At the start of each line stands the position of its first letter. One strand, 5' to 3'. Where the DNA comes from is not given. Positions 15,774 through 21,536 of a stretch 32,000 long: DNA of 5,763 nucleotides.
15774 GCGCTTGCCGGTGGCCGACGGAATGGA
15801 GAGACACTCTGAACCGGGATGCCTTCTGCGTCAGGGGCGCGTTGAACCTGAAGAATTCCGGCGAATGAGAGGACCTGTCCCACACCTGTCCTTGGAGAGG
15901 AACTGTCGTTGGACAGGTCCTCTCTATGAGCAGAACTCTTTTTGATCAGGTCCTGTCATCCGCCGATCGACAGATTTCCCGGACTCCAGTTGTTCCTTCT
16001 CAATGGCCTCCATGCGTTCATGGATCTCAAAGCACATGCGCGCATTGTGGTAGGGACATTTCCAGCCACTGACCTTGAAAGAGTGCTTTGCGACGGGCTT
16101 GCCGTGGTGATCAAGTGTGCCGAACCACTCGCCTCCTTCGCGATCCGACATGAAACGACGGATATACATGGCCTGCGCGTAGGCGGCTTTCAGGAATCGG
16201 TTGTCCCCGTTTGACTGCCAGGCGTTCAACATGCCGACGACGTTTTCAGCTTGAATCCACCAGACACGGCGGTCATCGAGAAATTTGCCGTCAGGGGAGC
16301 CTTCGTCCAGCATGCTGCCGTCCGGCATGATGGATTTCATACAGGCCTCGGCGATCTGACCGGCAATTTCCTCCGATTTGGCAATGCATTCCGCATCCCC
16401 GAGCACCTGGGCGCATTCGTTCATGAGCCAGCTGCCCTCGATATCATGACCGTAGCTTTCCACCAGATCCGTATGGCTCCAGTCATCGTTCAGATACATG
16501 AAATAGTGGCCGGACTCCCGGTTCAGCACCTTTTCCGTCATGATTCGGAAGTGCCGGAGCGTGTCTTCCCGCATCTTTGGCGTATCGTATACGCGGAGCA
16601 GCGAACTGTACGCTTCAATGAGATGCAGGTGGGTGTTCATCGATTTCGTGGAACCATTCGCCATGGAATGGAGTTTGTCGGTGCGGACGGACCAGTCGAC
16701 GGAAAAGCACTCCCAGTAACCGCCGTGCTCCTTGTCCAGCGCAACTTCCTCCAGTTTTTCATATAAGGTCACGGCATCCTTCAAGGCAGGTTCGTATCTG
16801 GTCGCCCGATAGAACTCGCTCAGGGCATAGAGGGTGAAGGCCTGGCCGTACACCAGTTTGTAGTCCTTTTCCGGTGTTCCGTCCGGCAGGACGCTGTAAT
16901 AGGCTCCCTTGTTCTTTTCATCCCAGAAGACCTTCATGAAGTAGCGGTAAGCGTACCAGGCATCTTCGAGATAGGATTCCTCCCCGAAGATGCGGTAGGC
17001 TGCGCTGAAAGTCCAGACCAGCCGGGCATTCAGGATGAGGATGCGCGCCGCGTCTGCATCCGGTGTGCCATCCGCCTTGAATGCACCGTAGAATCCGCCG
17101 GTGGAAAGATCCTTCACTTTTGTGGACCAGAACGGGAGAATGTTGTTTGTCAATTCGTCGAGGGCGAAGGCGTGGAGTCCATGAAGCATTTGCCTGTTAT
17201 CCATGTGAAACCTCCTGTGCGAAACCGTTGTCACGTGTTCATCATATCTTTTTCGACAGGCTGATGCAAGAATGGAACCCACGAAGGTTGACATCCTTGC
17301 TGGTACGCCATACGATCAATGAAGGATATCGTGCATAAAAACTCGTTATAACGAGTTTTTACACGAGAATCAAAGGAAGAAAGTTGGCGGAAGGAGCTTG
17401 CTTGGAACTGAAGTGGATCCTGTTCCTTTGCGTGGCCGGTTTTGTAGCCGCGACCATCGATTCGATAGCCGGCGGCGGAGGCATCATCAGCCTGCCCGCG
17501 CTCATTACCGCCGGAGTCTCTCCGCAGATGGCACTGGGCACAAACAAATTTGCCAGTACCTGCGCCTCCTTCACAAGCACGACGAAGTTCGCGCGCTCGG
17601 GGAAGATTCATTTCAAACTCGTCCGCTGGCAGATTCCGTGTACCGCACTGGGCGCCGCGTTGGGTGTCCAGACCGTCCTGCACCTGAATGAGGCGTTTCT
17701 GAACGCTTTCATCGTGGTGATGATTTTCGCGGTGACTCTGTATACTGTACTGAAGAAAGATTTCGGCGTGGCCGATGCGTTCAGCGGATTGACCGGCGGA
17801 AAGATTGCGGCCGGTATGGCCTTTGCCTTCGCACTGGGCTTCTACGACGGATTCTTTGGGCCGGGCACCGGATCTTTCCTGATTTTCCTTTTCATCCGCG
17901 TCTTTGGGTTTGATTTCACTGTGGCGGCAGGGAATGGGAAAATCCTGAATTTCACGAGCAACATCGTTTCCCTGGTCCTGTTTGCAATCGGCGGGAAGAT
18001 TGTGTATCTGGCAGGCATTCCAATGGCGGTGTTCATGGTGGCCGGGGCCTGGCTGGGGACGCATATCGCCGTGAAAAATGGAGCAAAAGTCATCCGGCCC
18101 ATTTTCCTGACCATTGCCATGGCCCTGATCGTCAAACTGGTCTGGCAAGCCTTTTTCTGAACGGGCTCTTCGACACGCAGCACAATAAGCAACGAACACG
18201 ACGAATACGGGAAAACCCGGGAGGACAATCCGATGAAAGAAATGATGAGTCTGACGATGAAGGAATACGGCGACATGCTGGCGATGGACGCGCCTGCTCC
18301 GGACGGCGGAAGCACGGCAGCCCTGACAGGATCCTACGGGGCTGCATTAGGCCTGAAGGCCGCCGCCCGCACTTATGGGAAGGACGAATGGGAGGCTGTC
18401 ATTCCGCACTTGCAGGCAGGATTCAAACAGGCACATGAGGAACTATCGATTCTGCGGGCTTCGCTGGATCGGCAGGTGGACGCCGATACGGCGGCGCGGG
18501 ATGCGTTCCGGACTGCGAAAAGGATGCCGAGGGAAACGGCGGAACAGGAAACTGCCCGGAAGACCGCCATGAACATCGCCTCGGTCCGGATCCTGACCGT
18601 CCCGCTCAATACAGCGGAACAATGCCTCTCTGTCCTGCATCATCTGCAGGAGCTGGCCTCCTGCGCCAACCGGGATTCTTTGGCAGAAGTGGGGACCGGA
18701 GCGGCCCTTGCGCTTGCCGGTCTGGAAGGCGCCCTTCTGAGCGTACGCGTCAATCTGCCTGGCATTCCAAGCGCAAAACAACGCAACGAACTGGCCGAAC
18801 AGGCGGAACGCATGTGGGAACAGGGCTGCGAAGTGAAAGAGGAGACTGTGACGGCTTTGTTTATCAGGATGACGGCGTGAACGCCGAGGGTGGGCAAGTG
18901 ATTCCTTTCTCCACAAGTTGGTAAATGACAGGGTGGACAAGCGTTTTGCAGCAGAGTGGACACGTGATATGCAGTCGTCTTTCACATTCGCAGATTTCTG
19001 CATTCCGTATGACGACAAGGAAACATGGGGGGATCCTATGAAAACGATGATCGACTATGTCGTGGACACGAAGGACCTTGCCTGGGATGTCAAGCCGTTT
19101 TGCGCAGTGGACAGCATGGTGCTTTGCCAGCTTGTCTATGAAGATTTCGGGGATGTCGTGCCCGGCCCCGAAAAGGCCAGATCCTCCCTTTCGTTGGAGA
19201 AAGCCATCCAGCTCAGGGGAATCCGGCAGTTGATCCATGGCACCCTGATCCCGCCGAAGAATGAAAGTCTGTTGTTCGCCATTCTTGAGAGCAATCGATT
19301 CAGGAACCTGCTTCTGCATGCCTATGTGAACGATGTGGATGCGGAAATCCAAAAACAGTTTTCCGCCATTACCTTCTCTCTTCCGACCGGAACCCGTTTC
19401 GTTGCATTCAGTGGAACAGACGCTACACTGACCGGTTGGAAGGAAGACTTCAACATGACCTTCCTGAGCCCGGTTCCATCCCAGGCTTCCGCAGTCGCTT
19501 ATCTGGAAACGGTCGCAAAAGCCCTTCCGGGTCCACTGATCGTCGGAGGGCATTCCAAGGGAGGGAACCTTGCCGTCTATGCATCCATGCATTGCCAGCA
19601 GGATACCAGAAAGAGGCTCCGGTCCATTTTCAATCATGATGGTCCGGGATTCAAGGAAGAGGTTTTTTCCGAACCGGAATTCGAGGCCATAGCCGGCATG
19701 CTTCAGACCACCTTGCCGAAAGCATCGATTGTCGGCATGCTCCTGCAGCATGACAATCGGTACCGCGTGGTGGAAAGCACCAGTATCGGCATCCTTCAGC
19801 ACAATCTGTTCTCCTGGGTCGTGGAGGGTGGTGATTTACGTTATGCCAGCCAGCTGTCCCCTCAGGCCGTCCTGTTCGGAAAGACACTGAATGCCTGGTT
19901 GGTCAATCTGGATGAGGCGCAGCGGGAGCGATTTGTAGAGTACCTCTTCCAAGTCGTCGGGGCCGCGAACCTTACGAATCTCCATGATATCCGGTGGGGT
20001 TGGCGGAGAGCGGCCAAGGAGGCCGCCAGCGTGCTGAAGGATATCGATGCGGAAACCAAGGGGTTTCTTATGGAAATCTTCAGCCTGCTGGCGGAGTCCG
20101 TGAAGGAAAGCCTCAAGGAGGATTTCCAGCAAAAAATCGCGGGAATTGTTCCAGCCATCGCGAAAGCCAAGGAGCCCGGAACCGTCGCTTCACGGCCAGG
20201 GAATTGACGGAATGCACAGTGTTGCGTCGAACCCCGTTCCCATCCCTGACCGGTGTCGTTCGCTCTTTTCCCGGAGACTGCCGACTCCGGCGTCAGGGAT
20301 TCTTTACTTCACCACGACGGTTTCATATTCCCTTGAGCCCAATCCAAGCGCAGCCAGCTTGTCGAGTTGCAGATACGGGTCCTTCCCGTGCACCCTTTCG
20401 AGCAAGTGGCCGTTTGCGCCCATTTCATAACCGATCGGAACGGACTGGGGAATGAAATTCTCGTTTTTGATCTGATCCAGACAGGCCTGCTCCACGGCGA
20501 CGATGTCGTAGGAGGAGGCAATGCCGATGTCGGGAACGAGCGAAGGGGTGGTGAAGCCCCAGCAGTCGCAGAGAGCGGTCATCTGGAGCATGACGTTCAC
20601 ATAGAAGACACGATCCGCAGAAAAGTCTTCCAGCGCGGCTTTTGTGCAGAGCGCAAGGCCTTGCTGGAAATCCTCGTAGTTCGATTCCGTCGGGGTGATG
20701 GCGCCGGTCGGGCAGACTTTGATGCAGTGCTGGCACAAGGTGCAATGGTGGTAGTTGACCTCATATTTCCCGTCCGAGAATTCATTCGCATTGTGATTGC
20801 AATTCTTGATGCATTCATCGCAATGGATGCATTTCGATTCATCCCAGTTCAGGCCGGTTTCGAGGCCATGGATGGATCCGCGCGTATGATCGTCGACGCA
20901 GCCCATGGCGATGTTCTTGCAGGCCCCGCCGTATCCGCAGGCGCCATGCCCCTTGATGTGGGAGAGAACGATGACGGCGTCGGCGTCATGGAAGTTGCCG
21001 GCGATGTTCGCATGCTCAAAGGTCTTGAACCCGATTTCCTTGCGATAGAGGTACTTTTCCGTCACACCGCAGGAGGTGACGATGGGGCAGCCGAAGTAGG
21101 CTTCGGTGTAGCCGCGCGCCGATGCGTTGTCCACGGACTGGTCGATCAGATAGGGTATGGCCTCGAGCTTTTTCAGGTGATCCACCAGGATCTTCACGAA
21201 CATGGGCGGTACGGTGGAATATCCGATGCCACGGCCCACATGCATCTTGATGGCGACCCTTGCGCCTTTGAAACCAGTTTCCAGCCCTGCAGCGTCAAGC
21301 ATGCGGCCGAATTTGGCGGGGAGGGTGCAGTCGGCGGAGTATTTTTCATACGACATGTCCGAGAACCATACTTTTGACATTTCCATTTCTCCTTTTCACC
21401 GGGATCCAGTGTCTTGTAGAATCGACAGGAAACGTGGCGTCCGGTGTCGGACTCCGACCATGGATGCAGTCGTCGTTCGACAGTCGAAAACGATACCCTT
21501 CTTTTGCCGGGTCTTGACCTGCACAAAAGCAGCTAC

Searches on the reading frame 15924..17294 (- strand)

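Call 70: search_protein_families(library=pfam, proteins=[window:15924-17294:-], max_evalue=0.001)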
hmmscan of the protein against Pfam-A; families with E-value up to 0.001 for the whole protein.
window:15924-17294:- (456 aa): 1 family
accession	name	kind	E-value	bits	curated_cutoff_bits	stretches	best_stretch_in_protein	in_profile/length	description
PF07221.17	GlcNAc_2-epim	-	1.4e-33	117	23.4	1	67-404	1-333/347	N-acylglucosamine 2-epimerase (GlcNAc 2-epimerase)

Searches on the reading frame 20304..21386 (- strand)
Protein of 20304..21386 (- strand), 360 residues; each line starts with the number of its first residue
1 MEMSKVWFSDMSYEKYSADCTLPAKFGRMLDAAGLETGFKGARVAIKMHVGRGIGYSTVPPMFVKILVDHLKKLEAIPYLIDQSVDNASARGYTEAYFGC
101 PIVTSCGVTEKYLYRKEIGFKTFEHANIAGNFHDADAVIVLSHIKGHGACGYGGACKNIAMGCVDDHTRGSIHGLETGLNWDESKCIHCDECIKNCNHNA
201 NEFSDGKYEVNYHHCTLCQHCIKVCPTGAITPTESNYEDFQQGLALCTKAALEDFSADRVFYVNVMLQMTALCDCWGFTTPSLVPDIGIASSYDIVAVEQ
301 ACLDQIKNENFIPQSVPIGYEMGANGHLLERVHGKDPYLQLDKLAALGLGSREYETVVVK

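Call 70: search_protein_families(library=pfam, proteins=[window:20304-21386:-], max_evalue=0.001)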
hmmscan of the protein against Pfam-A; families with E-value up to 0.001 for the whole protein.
window:20304-21386:- (360 aa): 9 families
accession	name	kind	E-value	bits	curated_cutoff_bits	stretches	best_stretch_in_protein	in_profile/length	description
PF04015.17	DUF362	-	4e-31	109.1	24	1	44-304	1-200/200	Domain of unknown function (DUF362)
PF12837.12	Fer4_6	-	8.8e-09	35.3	25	1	180-200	3-23/24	4Fe-4S binding domain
PF12838.12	Fer4_7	-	1.2e-08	35.7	27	1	185-229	1-52/52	4Fe-4S dicluster domain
PF14697.11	Fer4_21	-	1.5e-08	35.1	35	1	182-230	4-57/59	4Fe-4S dicluster domain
PF00037.32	Fer4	-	1.1e-07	31.7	21.1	1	209-231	2-24/24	4Fe-4S binding domain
PF13484.11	Fer4_16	-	3.6e-07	31.3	30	1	214-235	1-22/66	4Fe-4S double cluster binding domain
PF13187.11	Fer4_9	-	6.9e-07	29.6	27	1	185-230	1-52/52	4Fe-4S dicluster domain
PF13237.11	Fer4_10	-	5.1e-06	26.8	25.5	1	182-226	5-53/53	4Fe-4S dicluster domain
PF12800.12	Fer4_4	-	0.00057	20.5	24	0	184-196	2-14/17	4Fe-4S binding domain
